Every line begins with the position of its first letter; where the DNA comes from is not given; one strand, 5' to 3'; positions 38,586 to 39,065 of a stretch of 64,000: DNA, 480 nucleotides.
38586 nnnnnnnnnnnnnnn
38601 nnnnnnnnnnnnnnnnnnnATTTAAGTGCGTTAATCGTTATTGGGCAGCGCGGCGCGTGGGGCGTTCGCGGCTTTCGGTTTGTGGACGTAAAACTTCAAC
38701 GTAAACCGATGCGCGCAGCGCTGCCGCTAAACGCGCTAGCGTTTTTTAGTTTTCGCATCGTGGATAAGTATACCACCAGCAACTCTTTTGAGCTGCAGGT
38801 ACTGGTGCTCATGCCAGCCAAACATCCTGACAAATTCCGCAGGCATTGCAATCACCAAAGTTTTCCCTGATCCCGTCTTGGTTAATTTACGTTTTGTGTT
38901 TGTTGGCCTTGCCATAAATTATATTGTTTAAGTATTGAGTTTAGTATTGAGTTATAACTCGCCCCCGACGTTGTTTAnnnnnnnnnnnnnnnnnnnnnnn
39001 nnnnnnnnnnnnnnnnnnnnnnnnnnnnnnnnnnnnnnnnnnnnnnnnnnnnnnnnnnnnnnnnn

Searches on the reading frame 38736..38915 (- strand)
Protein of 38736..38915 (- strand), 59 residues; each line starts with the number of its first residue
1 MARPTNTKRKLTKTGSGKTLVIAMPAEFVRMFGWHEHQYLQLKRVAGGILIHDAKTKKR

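Call 4: search_protein_families(library=pfam, proteins=[window:38739-38915:-], max_evalue=10)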
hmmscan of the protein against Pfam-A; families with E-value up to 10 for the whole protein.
seq(59 aa): 2 families
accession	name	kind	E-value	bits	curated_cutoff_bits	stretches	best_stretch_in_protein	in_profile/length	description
PF04014.23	MazE_antitoxin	-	0.15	12.4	24.7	1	17-54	5-41/48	Antidote-toxin recognition MazE, bacterial antitoxin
PF00270.35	DEAD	-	0.18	11.9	26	1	12-26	21-35/167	DEAD/DEAH box helicase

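Call 9: find_homologous_proteins(query=window:38739-38915:-, max_evalue=0.01)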
Query seq(59 aa) (59 aa): 1 proteins with E <= 0.01 among 1 candidates.
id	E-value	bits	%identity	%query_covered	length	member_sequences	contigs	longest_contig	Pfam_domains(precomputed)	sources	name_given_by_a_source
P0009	3.8e-32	125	100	100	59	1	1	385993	-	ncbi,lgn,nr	ncbi:MAG TPA: hypothetical protein VFX17_01220 [Patescibacteria group bacterium]|nr:hypothetical pro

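Call 43: search_protein_families(library=ncbifam, proteins=[window:38739-38915:-], max_evalue=1)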
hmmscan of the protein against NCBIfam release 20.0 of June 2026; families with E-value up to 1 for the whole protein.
seq(59 aa): 0 families

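Call 59: find_related_loci(query=A3, collection=metagenome_contigs, flank=2500)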
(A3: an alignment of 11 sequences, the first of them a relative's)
Query A3 (59 aa) in metagenome_contigs; peptide patterns used: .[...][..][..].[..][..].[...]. (x = any residue, [..] = any of these).
600 stretches matched a pattern (row limit reached: there are more); 242 encode a relative of the query (tblastn E <= 1e-3); the best 80 are kept; 80 distinct loci.
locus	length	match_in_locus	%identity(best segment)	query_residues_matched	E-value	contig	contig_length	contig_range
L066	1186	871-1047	51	1-59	1e-17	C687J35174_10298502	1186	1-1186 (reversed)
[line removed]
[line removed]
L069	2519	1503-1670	48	1-56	1e-16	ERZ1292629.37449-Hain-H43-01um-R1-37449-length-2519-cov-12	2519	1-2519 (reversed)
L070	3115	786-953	48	1-56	1e-16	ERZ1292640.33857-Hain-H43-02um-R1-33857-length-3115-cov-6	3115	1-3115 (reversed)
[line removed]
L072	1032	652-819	48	1-56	3e-15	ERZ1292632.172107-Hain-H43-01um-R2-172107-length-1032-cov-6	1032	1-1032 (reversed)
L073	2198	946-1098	45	9-59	1e-14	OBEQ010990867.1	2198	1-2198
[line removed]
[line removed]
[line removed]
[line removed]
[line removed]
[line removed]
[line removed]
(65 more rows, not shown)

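Call 61: search_solved_structures(query=A2, max_evalue=10, show_alignments=3)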
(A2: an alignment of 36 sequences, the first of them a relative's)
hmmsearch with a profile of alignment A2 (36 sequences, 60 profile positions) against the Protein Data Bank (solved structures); distinct sequences matched with E-value up to 10: 6.
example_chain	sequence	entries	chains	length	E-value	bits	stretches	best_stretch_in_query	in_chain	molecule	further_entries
1z0r_A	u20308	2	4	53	0.14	15.4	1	7-56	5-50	Transition state regulatory protein abrB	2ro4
2k1n_A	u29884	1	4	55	0.15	15.2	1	7-56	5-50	AbrB family transcriptional regulator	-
1yfb_A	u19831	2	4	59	0.24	14.5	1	8-56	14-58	Transition state regulatory protein abrB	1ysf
4es8_A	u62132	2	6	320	0.44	13.7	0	19-40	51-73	Epf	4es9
4q6j_A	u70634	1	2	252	0.55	13.4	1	5-30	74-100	Lmo0131 protein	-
4agu_A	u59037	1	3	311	1.1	12.4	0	7-23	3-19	CYCLIN-DEPENDENT KINASE-LIKE 1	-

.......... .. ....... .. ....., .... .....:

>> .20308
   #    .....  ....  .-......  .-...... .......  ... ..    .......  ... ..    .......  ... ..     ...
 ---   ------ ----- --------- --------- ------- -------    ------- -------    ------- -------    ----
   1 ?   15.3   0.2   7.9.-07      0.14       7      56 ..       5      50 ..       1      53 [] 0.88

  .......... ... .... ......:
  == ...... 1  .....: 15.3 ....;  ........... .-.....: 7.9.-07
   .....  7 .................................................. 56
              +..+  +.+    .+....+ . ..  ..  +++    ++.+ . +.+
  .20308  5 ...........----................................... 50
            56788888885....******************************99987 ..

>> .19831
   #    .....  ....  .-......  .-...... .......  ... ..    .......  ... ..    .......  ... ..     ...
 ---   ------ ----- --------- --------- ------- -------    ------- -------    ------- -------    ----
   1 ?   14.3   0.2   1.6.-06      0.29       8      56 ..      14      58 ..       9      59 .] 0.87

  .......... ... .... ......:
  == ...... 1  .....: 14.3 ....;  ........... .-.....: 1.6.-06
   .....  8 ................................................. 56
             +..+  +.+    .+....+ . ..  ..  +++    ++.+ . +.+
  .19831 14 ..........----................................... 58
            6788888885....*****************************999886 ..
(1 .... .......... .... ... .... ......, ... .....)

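Call 92: search_protein_families(library=pfam, proteins=[L067:625-996:+, L067:1004-1222:+, L067:1228-1794:+, L067:2056-2478:+, L067:2699-3199:+, L067:3482-3925:+, L067:3941-4474:+, L067:4495-4836:+, L074:2762-3154:+, L074:4038-4424:+], max_evalue=0.001)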
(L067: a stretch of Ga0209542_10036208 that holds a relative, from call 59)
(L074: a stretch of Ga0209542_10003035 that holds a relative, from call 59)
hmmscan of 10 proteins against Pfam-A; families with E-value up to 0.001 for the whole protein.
L067:625-996:+ (123 aa): 1 family
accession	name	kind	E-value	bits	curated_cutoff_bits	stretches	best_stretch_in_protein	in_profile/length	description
PF00238.24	Ribosomal_L14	-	2.5e-41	140.8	23.6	1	1-123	1-122/122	Ribosomal protein L14p/L23e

L067:1004-1222:+ (72 aa): 3 families
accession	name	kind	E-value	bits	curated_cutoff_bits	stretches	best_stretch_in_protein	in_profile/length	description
PF17136.10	ribosomal_L24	-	6.7e-09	36.4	27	1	39-68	2-31/65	Ribosomal proteins 50S L24/mitochondrial 39S L24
PF00467.35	KOW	-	5.8e-08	32.7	22.3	1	5-36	1-32/32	KOW motif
PF22682.2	Ribosomal_uL24m-like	-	5.7e-05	23.2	29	1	5-69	3-69/223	Large ribosomal subunit protein uL24m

L067:1228-1794:+ (188 aa): 2 families
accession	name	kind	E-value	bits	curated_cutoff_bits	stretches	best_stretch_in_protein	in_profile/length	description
PF00673.26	Ribosomal_L5_C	-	1.4e-30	105.7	27.8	1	87-180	1-94/94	ribosomal L5P family C-terminus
PF00281.24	Ribosomal_L5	-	2.6e-13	50.5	34.9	1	26-83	1-57/57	Ribosomal protein L5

L067:2056-2478:+ (140 aa): 1 family
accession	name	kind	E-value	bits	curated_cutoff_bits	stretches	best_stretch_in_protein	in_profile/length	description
PF13650.11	Asp_protease_2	-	7.6e-05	23.8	24.3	1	41-115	13-88/90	Aspartyl protease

L067:2699-3199:+ (166 aa): 1 family
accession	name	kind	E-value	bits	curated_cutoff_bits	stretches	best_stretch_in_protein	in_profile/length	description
PF14083.11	PGDYG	-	1.2e-11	45.2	27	1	64-163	3-102/102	PGDYG protein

L067:3482-3925:+ (147 aa): 1 family
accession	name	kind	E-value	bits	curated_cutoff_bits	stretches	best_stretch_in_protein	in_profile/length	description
PF00410.24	Ribosomal_S8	-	1.8e-36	125.3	24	1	21-147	1-126/126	Ribosomal protein S8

L067:3941-4474:+ (177 aa): 1 family
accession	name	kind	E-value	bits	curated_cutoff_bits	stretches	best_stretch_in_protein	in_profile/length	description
PF00347.28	Ribosomal_L6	-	5.3e-29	101.3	27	2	91-163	2-79/80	Ribosomal protein L6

L067:4495-4836:+ (113 aa): 1 family
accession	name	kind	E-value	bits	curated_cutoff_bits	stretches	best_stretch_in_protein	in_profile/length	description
PF00861.27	Ribosomal_L18p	-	7.4e-38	129.9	27.8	1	3-113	2-116/116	Ribosomal L18 of archaea, bacteria, mitoch. and chloroplast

L074:2762-3154:+ (130 aa): 0 families

L074:4038-4424:+ (128 aa): 1 family
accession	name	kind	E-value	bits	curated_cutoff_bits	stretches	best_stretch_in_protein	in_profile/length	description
PF00410.24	Ribosomal_S8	-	1.3e-34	119.3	24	1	2-128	1-126/126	Ribosomal protein S8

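Call 98: search_protein_families(library=padloc, proteins=[window:38736-38915:-], max_evalue=0.01)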
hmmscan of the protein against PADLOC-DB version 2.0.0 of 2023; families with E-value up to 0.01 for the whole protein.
window:38736-38915:- (59 aa): 0 families

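Call 99: search_protein_families(library=phrogs, proteins=[window:38736-38915:-], max_evalue=0.01)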
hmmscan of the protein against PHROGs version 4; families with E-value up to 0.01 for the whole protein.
window:38736-38915:- (59 aa): 0 families
